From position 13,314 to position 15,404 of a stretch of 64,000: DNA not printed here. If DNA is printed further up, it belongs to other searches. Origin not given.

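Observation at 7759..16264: Oxidative-type hao locus in a heterotroph-style context, fused into one block with a private ccmI-ccmF-ccmH set and a MocR regulator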

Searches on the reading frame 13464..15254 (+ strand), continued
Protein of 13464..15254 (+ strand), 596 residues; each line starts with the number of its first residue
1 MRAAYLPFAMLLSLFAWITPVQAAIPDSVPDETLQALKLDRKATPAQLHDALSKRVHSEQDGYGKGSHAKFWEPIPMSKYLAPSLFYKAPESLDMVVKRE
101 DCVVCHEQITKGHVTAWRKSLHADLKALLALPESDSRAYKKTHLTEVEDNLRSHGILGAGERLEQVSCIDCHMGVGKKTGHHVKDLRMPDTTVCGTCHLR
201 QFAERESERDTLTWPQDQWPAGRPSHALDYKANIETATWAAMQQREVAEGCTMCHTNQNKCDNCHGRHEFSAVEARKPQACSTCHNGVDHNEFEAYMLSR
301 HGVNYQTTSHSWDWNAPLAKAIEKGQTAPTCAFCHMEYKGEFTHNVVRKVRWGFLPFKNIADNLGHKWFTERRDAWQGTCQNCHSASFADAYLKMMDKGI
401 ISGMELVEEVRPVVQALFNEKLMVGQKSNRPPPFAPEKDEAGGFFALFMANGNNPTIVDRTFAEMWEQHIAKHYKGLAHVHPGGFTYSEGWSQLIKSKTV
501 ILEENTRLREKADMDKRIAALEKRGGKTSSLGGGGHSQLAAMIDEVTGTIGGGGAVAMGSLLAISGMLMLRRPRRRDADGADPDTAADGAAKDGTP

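Call 41: find_homologous_proteins(query=L001:5643-7631:+, max_evalue=1e-30)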
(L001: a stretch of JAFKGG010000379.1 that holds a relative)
Query L001:5643-7631:+ (663 aa): 8000 proteins with E <= 1e-30 among 8000 candidates; the best 120 are listed.
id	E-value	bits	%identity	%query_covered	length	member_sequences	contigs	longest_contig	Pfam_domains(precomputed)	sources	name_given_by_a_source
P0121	0.0e+0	1334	92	96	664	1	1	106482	PF16327.11,PF01578.26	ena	-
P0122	0.0e+0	1266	86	100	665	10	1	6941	PF16327.11,PF01578.26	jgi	-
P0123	0.0e+0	1260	87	97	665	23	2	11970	PF16327.11,PF01578.26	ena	-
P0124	0.0e+0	1251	87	96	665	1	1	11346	PF16327.11,PF01578.26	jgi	-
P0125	0.0e+0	1249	86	96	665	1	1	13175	PF16327.11,PF01578.26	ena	-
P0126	0.0e+0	1249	86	96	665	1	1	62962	PF16327.11,PF01578.26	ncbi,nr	ncbi:MAG: heme lyase CcmF/NrfE family subunit [Burkholderiaceae bacterium]|nr:heme lyase CcmF/NrfE f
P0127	0.0e+0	1249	86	96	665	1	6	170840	PF16327.11,PF01578.26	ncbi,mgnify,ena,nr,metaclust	ncbi:MAG: c-type cytochrome biogenesis protein CcmF [Lautropia sp. SCN 69-89]|mgnify:FL=1|nr:MAG: c-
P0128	0.0e+0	1249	86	96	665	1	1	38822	PF16327.11,PF01578.26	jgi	-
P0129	0.0e+0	1248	86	96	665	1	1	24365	PF16327.11,PF01578.26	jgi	-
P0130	0.0e+0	1248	86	96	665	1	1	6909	PF16327.11,PF01578.26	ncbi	-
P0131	0.0e+0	1247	86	96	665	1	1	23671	PF16327.11,PF01578.26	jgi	-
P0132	0.0e+0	1245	86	96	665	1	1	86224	PF16327.11,PF01578.26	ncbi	-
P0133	0.0e+0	1242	86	96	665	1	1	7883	PF16327.11,PF01578.26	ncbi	-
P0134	0.0e+0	1241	86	96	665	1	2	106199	PF16327.11,PF01578.26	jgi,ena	-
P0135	0.0e+0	1240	86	96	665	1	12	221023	PF16327.11,PF01578.26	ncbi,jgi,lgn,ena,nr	ncbi:MAG: heme lyase CcmF/NrfE family subunit [Lautropia sp.]|nr:MAG: heme lyase CcmF/NrfE family su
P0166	0.0e+0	1115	77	100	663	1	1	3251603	PF16327.11,PF01578.26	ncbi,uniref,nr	ncbi:heme lyase CcmF/NrfE family subunit [Burkholderiaceae bacterium FT117]|uniref:heme lyase CcmF/N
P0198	0.0e+0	1015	99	73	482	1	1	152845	PF16327.11,PF01578.26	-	-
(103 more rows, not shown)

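Call 42: find_encoding_contigs(protein=P0121, flank=10000, max_places=1)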
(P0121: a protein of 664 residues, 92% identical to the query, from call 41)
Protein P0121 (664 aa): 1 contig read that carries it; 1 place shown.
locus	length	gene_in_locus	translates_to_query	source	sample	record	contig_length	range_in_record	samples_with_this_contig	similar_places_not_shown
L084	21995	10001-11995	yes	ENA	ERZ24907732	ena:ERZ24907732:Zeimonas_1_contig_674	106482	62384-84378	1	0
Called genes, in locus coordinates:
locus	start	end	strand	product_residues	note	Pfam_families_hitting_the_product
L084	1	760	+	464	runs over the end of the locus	PF06808:DctM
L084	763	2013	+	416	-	PF06792:UPF0261, PF23189:UPF0261_C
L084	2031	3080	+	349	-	PF02633:Creatininase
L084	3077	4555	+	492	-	PF01565:FAD_binding_4, PF02913:FAD-oxidase_C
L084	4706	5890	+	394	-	PF01546:Peptidase_M20, PF07687:M20_dimer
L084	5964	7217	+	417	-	PF14559:TPR_19 (faint), PF23914:TPR_CcmH_CycH, PF13431:TPR_17 (faint), PF23892:Ig_CycH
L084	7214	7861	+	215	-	PF02463:SMC_N (faint), PF00005:ABC_tran, PF13555:AAA_29 (weak), PF13304:AAA_21 (weak)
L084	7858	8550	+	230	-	PF03379:CcmB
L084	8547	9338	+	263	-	PF01578:Cytochrom_C_asm, PF27518:CcmC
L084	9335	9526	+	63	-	PF04995:CcmD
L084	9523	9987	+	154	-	PF03100:CcmE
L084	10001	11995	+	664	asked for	PF01578:Cytochrom_C_asm, PF16327:CcmF_C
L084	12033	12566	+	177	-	PF00578:AhpC-TSA, PF08534:Redoxin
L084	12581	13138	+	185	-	PF03918:CcmH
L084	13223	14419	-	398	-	PF07690:MFS_1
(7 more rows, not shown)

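Call 43: find_encoding_contigs(protein=P0127, flank=10000, max_places=1)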
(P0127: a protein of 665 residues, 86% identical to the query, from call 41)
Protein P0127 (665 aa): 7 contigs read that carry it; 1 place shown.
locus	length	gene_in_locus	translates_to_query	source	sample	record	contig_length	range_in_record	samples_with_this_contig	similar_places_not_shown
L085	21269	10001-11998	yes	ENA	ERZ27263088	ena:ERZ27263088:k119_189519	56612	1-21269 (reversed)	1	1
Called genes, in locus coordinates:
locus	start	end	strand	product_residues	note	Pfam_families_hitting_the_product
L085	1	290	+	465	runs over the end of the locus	PF03486:HI0933_like, PF22780:HI0933_like_1st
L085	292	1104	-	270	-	PF10014:2OG-Fe_Oxy_2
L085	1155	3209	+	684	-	PF00009:GTP_EFTU, PF01926:MMR_HSR1 (faint), PF22042:EF-G_D2, PF14492:EFG_III, PF03764:EFG_IV, PF00679:EFG_C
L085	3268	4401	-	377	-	PF01266:DAO, PF13450:NAD_binding_8 (weak)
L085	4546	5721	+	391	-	PF01546:Peptidase_M20, PF07687:M20_dimer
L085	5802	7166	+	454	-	PF13432:TPR_16 (faint), PF14559:TPR_19 (faint), PF13371:TPR_9 (faint), PF13429:TPR_15 (weak), PF23914:TPR_CcmH_CycH, PF00515:TPR_1 (faint), PF07719:TPR_2 (weak), PF23892:Ig_CycH, +2 more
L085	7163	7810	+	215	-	PF02463:SMC_N (faint), PF13191:AAA_16 (weak), PF00005:ABC_tran, PF13304:AAA_21 (weak)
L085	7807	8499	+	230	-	PF03379:CcmB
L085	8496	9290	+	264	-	PF01578:Cytochrom_C_asm, PF27518:CcmC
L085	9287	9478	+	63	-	PF04995:CcmD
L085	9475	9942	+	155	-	PF03100:CcmE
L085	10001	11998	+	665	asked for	PF01578:Cytochrom_C_asm, PF16327:CcmF_C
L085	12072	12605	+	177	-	PF00578:AhpC-TSA, PF08534:Redoxin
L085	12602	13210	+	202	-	PF03918:CcmH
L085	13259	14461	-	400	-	PF07690:MFS_1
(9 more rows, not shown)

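Call 44: find_encoding_contigs(protein=P0166, flank=10000, max_places=1)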
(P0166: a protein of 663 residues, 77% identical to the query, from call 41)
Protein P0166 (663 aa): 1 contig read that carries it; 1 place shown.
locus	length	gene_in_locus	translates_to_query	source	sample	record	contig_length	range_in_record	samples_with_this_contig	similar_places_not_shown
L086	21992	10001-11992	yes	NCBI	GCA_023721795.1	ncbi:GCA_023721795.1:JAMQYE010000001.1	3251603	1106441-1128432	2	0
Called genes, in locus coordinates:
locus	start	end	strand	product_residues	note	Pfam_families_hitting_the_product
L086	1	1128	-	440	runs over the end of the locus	PF00202:Aminotran_3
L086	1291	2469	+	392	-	PF01546:Peptidase_M20, PF07687:M20_dimer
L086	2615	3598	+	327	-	PF03401:TctC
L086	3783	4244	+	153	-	PF07331:TctB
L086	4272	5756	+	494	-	PF01970:TctA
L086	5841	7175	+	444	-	PF13428:TPR_14 (faint), PF14559:TPR_19 (faint), PF23914:TPR_CcmH_CycH, PF13431:TPR_17 (faint), PF07719:TPR_2 (faint), PF23892:Ig_CycH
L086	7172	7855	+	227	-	PF02463:SMC_N (faint), PF00005:ABC_tran, PF13304:AAA_21 (faint)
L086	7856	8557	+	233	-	PF03379:CcmB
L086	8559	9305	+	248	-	PF01578:Cytochrom_C_asm, PF27518:CcmC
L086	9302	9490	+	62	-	PF04995:CcmD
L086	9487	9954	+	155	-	PF03100:CcmE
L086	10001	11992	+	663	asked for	PF01578:Cytochrom_C_asm, PF16327:CcmF_C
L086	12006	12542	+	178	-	PF00578:AhpC-TSA, PF08534:Redoxin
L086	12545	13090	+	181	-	PF03918:CcmH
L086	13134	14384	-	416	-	PF07690:MFS_1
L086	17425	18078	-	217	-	PF00392:GntR, PF07729:FCD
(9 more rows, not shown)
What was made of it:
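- On System I cytochrome c maturation heme lyase (CcmF/CcmH/CcmI): Relatives carry them in ccmI-ABCDE-F-G-H operons (calls 42-44).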

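Call 48: find_encoding_contigs(protein=P0198, flank=1000, max_places=3)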
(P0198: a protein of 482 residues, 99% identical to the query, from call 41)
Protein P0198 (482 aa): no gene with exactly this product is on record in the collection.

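Call 54: search_dna_similar(query=window:13464-15254:+, collection=plasmids, mode=protein, max_rows=25, max_evalue=1e-20)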
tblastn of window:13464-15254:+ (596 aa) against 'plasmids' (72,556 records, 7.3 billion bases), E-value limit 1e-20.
Records with a match: 1; places in all: 1; records where one place covers at least 80% of the query: 1.
Best place of each record, by identity: <60% 1.
By first word of the organism name: Ruegeria 1.
By predicted mobility (MOB-suite, as given by PLSDB): non-mobilizable 1.
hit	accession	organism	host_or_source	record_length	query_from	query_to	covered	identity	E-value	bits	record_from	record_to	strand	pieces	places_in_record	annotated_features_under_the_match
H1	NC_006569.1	Ruegeria pomeroyi DSS-3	-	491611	1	523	88%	57.4%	0e+0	649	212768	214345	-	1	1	multiheme c-type cytochrome | hypothetical protein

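Call 55: get_annotated_region(hit=H1, flank=9000)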
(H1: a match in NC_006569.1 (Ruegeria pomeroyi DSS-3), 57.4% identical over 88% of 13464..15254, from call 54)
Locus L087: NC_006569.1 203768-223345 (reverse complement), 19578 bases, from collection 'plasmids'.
description: Ruegeria pomeroyi DSS-3 megaplasmid, complete sequence
organism: Ruegeria pomeroyi DSS-3 (NCBI taxid 246200)
taxonomy: Bacteria; Pseudomonadota; Alphaproteobacteria; Rhodobacterales; Roseobacteraceae; Ruegeria; Ruegeria pomeroyi; Ruegeria pomeroyi DSS-3
host: -; source: -; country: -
typing (MOB-suite, as given by PLSDB): non-mobilizable; replicon rep_cluster_95
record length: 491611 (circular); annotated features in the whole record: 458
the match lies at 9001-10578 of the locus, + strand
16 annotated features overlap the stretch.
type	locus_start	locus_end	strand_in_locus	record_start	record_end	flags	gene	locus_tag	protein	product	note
CDS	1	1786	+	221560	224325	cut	-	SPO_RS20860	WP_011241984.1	S8 family serine peptidase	GO:0006508 - proteolysis [Evidence IEA]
CDS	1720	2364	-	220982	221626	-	-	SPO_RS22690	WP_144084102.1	hypothetical protein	-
CDS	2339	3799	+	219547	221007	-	-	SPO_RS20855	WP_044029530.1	trypsin-like peptidase domain-containing protein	-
CDS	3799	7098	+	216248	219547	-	-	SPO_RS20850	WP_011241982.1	hypothetical protein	-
CDS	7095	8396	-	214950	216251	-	hisD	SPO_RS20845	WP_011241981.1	histidinol dehydrogenase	GO:0000105 - histidine biosynthetic process [Evidence IEA]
CDS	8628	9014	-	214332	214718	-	-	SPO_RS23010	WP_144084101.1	hypothetical protein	-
CDS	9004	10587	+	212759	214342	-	-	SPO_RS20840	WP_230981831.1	multiheme c-type cytochrome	-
CDS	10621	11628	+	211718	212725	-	haoB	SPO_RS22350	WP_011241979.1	hydroxylamine oxidation protein HaoB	-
CDS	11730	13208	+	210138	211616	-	-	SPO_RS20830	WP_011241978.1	PLP-dependent aminotransferase family protein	-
CDS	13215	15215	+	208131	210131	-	-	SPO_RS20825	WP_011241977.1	heme lyase CcmF/NrfE family subunit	-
CDS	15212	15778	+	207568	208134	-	-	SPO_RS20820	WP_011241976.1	DsbE family thiol:disulfide interchange protein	-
CDS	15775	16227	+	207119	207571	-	-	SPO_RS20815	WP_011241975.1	cytochrome c-type biogenesis protein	-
CDS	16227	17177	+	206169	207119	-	-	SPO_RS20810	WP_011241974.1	tetratricopeptide repeat protein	-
CDS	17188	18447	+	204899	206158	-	hemA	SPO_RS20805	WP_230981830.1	5-aminolevulinate synthase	GO:0006783 - heme biosynthetic process [Evidence IEA]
CDS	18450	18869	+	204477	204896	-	ccmE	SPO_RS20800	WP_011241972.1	cytochrome c maturation protein CcmE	GO:0017004 - cytochrome complex assembly [Evidence IEA]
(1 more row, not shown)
